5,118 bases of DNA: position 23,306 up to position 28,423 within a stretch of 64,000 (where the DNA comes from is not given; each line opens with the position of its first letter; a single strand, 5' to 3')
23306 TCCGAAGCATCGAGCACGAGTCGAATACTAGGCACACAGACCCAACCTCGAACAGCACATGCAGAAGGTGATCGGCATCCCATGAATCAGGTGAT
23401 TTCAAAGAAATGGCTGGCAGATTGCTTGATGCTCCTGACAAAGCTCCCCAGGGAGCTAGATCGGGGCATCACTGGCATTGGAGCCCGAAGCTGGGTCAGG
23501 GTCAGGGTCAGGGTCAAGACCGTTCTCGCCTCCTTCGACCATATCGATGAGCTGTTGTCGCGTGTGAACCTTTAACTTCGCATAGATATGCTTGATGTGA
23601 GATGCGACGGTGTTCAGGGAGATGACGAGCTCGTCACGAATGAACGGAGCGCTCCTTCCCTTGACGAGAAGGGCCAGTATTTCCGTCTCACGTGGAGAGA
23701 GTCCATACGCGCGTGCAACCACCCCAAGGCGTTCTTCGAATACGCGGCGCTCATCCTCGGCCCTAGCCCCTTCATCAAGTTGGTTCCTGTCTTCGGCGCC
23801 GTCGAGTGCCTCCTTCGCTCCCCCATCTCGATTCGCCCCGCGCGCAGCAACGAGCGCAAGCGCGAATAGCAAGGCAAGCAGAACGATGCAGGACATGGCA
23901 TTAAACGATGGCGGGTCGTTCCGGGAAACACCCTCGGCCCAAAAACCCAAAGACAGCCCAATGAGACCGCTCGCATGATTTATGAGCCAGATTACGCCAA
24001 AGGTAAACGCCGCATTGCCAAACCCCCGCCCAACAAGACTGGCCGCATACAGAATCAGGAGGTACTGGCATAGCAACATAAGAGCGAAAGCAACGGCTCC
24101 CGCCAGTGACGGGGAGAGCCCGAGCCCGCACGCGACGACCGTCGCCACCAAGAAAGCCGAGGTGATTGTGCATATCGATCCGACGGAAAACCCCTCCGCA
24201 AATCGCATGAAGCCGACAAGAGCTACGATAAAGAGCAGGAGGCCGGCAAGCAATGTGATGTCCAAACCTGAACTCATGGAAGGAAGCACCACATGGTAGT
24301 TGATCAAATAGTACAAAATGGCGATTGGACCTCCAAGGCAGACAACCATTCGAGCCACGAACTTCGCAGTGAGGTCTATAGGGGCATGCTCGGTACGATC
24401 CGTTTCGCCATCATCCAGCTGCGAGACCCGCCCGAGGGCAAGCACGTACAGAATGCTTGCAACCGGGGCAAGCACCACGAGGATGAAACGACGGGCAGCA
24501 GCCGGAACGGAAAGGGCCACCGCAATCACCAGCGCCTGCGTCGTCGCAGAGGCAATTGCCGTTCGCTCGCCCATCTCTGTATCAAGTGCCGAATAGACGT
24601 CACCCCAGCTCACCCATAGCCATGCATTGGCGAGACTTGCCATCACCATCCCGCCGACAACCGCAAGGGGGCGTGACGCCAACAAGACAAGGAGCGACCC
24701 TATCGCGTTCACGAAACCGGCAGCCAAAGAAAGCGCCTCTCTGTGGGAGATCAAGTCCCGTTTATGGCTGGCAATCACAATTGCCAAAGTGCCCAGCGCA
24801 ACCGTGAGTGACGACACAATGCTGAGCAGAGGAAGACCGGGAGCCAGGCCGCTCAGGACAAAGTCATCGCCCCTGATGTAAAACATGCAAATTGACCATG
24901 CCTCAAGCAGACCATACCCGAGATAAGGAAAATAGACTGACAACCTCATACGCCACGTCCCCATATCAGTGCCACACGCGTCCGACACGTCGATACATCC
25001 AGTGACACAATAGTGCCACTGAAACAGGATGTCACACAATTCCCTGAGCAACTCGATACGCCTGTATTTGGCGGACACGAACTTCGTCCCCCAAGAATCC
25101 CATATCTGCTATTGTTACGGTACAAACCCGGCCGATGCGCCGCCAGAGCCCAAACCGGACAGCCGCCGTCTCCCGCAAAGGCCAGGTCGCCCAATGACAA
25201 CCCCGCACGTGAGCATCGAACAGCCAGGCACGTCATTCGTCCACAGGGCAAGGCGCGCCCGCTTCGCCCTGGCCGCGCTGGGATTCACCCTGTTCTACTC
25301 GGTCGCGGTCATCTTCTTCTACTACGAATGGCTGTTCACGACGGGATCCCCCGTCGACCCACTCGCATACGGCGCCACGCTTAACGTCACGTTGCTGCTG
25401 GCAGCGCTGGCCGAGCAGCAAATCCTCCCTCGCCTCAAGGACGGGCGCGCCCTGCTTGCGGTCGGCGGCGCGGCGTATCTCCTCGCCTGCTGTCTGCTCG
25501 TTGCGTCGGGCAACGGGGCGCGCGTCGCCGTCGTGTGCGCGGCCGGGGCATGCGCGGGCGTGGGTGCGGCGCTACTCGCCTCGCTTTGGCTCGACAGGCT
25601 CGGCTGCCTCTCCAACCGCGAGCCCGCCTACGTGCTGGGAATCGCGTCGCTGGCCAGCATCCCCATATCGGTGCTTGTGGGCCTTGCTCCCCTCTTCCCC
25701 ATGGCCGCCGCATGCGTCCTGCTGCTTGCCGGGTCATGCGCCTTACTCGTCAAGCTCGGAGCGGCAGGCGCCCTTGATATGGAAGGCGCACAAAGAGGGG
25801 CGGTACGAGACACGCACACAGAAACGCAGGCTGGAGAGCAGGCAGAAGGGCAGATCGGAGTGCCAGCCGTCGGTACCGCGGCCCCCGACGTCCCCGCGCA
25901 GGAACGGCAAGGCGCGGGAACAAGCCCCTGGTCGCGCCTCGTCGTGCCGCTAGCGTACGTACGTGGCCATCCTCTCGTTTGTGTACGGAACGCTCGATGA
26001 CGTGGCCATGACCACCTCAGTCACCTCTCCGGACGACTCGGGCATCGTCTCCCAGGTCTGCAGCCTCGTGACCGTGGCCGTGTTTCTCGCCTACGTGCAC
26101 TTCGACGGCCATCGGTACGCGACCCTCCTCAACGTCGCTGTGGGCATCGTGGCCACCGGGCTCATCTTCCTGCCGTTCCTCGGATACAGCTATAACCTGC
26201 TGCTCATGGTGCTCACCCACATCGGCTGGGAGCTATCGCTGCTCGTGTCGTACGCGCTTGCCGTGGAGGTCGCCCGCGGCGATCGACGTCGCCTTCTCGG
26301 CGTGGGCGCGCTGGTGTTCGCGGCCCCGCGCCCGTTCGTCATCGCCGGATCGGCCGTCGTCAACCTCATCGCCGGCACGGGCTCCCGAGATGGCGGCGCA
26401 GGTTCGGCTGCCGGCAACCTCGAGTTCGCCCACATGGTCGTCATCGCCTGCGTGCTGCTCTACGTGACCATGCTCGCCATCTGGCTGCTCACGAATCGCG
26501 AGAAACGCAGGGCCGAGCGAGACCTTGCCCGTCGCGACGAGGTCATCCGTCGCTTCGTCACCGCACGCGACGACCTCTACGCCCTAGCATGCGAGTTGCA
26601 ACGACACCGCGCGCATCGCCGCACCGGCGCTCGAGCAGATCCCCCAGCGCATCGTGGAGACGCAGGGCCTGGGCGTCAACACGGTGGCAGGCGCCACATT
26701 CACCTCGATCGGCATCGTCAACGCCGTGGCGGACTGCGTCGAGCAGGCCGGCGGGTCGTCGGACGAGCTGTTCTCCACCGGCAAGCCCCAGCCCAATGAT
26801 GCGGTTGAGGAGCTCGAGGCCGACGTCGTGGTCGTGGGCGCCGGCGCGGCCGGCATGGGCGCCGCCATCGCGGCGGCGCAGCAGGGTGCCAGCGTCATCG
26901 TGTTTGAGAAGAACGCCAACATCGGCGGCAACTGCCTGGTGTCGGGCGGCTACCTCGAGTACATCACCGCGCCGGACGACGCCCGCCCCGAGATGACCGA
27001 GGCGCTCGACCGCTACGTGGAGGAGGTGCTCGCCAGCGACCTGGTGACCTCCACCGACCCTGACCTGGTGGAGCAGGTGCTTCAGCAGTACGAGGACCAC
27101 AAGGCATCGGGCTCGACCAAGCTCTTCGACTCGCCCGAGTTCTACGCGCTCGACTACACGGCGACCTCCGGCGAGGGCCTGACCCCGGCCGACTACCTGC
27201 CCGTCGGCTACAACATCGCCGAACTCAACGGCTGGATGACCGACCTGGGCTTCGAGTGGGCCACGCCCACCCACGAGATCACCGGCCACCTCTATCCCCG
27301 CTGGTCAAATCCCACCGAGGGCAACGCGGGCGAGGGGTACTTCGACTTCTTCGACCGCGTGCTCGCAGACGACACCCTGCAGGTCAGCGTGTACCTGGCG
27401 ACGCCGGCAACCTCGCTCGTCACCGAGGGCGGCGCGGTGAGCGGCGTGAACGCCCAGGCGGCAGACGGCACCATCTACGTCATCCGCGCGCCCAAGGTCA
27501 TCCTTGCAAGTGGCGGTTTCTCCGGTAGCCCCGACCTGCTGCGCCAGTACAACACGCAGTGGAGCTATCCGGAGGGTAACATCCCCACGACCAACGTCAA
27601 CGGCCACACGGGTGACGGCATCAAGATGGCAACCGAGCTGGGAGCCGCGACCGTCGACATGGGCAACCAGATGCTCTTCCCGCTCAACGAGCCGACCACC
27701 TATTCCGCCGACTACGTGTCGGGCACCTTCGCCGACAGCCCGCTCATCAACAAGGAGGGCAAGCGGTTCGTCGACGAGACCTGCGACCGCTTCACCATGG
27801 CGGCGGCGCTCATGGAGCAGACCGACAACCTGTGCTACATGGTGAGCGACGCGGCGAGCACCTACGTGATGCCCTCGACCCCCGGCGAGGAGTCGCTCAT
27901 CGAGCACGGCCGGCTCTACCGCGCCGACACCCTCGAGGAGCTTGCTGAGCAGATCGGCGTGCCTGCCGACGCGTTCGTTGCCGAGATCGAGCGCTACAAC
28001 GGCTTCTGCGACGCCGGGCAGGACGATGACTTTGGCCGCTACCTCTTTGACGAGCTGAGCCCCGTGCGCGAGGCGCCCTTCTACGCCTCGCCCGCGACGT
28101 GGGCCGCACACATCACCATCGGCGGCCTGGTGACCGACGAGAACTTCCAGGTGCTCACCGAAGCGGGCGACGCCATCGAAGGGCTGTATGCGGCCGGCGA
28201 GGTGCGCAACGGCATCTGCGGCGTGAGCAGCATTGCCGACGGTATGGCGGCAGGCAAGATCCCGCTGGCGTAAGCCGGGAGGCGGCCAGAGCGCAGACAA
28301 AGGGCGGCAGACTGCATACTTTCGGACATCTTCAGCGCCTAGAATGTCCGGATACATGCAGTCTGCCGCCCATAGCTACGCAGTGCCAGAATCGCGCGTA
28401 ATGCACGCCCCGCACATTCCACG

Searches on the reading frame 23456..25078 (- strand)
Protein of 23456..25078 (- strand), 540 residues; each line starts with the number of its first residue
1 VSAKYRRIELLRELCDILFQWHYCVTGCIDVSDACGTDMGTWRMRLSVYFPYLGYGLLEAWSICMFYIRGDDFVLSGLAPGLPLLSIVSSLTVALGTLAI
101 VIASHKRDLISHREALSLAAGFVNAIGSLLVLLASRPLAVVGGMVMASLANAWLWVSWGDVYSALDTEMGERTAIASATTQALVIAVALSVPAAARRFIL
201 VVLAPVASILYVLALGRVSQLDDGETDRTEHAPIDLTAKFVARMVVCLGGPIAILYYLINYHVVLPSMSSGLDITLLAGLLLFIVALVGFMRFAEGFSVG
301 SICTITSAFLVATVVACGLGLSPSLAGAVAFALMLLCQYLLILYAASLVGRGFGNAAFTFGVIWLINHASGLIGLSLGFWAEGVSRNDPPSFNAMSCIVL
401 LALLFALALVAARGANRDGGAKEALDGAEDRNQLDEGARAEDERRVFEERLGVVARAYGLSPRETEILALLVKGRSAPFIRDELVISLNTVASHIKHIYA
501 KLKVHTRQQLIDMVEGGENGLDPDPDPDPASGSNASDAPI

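Call 88: search_protein_families(library=pfam, proteins=[window:23456-25078:-], max_evalue=0.00001)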
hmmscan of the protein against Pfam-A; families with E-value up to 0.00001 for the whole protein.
window:23456-25078:- (540 aa): 1 family
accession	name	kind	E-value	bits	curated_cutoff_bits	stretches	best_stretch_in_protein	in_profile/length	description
PF00196.25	GerE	-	1.4e-14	53.9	23.5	1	460-514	3-57/57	Bacterial regulatory proteins, luxR family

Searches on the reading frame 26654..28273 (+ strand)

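Call 88: search_protein_families(library=pfam, proteins=[window:26654-28273:+], max_evalue=0.00001)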
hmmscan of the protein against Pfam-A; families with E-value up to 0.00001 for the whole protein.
window:26654-28273:+ (539 aa): 7 families
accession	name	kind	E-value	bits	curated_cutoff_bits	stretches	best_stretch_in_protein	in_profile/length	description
PF00890.30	FAD_binding_2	-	1.4e-50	173.2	20.4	1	57-521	1-403/414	FAD binding domain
PF12831.13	FAD_oxidored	-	5.4e-14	52.7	27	1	57-111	1-53/416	FAD dependent oxidoreductase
PF03486.20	HI0933_like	-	9.8e-14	51.8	50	1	57-158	2-102/244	HI0933-like protein Rossmann domain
PF01266.30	DAO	-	5.1e-13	49.7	27.9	1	57-126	1-75/353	FAD dependent oxidoreductase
PF07992.20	Pyr_redox_2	-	5e-11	43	26.1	1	57-138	2-82/291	Pyridine nucleotide-disulphide oxidoreductase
PF13450.12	NAD_binding_8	-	1.9e-08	34.9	21.9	1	60-94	1-35/68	NAD(P)-binding Rossmann-like domain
PF01946.23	Thi4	-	9.7e-08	32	26.2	1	49-111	11-74/235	Thi4 family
